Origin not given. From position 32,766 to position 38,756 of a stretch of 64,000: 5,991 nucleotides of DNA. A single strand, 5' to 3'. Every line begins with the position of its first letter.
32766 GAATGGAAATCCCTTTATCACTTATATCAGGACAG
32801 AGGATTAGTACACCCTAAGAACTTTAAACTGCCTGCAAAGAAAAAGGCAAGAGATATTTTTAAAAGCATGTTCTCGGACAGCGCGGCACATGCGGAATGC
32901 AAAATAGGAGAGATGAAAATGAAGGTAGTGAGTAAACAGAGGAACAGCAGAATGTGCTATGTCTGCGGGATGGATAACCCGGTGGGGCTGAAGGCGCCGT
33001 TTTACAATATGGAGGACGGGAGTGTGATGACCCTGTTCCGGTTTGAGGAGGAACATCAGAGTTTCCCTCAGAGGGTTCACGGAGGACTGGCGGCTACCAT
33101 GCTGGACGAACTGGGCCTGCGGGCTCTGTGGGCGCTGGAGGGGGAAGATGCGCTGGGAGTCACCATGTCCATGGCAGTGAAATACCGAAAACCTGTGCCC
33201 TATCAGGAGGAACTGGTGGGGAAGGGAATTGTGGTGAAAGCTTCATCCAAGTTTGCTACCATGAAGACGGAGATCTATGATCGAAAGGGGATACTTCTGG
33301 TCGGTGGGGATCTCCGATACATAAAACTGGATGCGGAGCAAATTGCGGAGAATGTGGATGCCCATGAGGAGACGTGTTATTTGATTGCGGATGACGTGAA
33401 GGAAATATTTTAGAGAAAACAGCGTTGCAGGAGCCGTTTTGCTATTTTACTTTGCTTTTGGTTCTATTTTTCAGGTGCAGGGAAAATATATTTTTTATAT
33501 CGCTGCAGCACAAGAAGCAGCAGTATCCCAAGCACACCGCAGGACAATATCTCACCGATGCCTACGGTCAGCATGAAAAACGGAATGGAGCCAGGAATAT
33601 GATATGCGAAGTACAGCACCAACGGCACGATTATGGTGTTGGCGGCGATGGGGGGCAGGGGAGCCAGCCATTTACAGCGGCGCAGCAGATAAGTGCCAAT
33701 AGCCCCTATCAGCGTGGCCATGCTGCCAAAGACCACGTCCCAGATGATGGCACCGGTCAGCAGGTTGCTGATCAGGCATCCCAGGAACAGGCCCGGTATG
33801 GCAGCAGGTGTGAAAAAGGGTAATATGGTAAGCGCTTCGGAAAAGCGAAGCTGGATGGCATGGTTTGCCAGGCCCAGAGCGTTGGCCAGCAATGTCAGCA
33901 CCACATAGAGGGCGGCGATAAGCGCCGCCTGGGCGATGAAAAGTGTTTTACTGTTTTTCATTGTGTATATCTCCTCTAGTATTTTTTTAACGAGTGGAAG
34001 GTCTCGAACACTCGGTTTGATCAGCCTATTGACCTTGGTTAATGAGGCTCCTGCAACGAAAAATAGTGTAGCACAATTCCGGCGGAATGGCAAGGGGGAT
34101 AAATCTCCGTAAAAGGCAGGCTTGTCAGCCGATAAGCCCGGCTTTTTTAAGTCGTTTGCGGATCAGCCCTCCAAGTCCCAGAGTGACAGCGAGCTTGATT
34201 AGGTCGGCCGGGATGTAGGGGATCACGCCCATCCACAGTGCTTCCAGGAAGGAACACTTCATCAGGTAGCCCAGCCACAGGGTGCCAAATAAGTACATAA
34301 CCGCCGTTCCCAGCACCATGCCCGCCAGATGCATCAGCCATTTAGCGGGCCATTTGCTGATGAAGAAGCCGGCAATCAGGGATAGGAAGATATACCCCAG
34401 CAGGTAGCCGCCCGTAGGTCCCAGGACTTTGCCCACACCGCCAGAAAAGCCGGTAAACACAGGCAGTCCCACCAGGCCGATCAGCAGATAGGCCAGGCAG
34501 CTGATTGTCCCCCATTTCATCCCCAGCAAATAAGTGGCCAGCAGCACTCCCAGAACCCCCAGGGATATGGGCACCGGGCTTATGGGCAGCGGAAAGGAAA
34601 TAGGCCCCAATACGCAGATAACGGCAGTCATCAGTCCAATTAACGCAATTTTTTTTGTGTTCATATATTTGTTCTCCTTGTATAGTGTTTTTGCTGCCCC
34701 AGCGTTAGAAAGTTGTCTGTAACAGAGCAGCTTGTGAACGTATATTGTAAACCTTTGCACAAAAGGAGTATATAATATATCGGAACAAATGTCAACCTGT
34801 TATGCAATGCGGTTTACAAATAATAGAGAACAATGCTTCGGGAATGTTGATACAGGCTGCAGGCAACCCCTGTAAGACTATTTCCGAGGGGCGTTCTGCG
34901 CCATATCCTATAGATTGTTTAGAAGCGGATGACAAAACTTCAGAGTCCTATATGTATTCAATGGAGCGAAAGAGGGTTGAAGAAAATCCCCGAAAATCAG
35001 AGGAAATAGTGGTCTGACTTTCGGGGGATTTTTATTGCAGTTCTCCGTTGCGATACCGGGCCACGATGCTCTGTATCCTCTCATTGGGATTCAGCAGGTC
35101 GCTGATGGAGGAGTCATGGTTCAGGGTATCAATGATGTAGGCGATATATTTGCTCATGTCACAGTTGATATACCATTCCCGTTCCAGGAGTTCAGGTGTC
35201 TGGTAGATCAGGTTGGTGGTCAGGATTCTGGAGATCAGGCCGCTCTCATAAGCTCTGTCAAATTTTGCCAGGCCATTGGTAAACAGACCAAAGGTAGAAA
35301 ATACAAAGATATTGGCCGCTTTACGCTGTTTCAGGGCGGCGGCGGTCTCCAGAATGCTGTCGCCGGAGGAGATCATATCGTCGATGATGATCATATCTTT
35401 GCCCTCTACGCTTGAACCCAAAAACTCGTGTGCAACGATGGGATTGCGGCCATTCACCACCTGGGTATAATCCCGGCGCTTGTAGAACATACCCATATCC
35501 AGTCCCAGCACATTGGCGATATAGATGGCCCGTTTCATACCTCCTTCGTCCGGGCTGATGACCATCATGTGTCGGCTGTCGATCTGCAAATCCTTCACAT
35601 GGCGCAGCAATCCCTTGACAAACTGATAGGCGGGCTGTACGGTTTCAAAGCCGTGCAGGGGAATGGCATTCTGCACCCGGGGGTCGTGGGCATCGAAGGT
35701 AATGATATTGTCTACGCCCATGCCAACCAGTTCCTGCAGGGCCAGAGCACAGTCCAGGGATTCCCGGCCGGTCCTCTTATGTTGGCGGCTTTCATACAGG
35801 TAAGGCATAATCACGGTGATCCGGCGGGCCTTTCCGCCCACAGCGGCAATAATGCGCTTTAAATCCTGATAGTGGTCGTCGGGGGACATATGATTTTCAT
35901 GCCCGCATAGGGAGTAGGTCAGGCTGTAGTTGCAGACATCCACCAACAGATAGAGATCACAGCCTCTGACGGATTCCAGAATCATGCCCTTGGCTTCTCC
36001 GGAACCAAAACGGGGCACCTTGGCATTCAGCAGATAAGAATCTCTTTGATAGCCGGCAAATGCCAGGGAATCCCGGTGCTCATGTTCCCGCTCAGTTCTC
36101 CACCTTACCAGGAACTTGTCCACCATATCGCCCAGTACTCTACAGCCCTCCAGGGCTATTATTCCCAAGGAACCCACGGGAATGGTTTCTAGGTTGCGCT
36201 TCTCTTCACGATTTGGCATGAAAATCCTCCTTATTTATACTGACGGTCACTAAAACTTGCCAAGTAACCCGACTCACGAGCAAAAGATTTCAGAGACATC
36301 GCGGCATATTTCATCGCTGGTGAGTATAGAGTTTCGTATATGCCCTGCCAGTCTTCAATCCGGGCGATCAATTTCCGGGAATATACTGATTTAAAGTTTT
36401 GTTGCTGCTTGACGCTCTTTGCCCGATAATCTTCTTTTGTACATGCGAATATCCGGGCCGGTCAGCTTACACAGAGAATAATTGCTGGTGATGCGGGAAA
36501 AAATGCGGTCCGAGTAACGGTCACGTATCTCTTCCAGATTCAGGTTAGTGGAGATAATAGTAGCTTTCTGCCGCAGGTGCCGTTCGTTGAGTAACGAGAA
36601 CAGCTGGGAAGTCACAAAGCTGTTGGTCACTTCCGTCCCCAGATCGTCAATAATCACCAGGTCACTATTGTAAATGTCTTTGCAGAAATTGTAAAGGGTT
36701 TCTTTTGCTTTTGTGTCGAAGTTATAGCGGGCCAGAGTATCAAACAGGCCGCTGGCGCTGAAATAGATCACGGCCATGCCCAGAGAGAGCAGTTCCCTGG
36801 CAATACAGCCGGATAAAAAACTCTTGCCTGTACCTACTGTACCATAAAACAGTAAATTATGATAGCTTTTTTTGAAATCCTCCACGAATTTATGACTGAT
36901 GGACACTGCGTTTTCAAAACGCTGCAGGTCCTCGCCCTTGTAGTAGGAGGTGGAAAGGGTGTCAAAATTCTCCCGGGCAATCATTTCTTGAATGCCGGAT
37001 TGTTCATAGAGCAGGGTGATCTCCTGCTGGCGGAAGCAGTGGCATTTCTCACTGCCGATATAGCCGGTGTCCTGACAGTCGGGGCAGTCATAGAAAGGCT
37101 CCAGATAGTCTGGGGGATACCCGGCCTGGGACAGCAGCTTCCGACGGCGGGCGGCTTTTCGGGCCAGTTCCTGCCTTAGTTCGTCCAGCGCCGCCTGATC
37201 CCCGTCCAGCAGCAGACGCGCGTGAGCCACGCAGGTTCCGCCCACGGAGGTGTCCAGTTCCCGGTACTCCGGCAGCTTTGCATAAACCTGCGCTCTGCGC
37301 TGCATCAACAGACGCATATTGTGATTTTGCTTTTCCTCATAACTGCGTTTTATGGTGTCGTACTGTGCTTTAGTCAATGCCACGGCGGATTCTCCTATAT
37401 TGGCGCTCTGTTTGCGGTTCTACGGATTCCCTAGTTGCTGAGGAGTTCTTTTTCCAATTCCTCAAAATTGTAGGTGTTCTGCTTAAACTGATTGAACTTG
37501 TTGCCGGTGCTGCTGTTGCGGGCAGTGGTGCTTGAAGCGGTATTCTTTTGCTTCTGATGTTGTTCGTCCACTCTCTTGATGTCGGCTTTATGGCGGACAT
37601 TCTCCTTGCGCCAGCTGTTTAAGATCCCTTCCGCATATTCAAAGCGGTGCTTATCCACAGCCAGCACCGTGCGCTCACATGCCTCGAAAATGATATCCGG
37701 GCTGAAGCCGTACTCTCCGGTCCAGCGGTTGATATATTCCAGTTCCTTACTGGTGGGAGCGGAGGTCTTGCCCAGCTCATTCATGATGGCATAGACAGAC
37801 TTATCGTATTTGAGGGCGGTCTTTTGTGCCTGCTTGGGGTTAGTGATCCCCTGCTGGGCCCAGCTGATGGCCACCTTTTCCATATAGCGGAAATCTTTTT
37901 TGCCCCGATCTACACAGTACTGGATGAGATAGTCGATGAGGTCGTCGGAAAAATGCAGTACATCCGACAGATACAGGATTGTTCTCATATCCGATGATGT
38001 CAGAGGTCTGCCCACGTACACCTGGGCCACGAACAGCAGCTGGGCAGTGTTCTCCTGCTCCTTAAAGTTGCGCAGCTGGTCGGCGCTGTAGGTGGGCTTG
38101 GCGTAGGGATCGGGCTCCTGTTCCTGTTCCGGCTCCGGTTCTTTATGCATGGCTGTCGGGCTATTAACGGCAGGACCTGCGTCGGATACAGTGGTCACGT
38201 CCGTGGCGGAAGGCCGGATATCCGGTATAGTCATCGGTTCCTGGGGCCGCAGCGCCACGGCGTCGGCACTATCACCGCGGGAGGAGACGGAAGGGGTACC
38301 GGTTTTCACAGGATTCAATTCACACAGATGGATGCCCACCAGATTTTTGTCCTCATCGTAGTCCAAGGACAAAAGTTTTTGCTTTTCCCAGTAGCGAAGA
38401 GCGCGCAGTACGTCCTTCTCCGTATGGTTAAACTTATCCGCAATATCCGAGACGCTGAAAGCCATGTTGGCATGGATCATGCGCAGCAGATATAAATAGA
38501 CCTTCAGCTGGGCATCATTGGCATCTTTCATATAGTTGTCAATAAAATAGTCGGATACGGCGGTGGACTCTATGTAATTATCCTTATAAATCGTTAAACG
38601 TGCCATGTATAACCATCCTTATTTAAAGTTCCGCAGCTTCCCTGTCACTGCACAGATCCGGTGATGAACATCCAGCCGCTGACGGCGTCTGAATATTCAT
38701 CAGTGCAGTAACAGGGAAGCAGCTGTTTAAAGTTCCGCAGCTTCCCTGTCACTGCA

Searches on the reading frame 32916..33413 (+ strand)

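Call 38: search_protein_families(library=pfam, proteins=[window:32916-33413:+])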
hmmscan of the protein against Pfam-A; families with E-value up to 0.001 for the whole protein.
window:32916-33413:+ (165 aa): 1 family
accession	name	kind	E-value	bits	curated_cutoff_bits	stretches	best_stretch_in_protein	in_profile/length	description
PF03061.28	4HBT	-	1.7e-12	47.9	20.6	1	54-127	4-77/79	Thioesterase superfamily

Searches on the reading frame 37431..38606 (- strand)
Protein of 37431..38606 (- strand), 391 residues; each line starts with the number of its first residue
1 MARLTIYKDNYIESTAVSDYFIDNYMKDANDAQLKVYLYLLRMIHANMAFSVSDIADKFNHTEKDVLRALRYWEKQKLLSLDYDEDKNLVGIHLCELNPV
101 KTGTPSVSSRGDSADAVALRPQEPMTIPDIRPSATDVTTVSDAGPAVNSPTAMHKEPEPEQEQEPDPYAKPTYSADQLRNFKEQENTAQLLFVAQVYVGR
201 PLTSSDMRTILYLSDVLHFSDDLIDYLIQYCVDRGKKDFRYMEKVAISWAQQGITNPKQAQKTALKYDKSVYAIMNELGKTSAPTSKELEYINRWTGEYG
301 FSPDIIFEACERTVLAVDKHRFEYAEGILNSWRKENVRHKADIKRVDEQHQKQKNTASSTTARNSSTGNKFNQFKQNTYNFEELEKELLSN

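Call 38: search_protein_families(library=pfam, proteins=[window:37431-38606:-])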
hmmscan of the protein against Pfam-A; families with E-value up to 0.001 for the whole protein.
window:37431-38606:- (391 aa): 1 family
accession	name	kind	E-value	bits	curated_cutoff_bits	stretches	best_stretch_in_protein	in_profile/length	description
PF07261.16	DnaB_2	-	6.9e-43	144.7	22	2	193-262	3-72/74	Replication initiation and membrane attachment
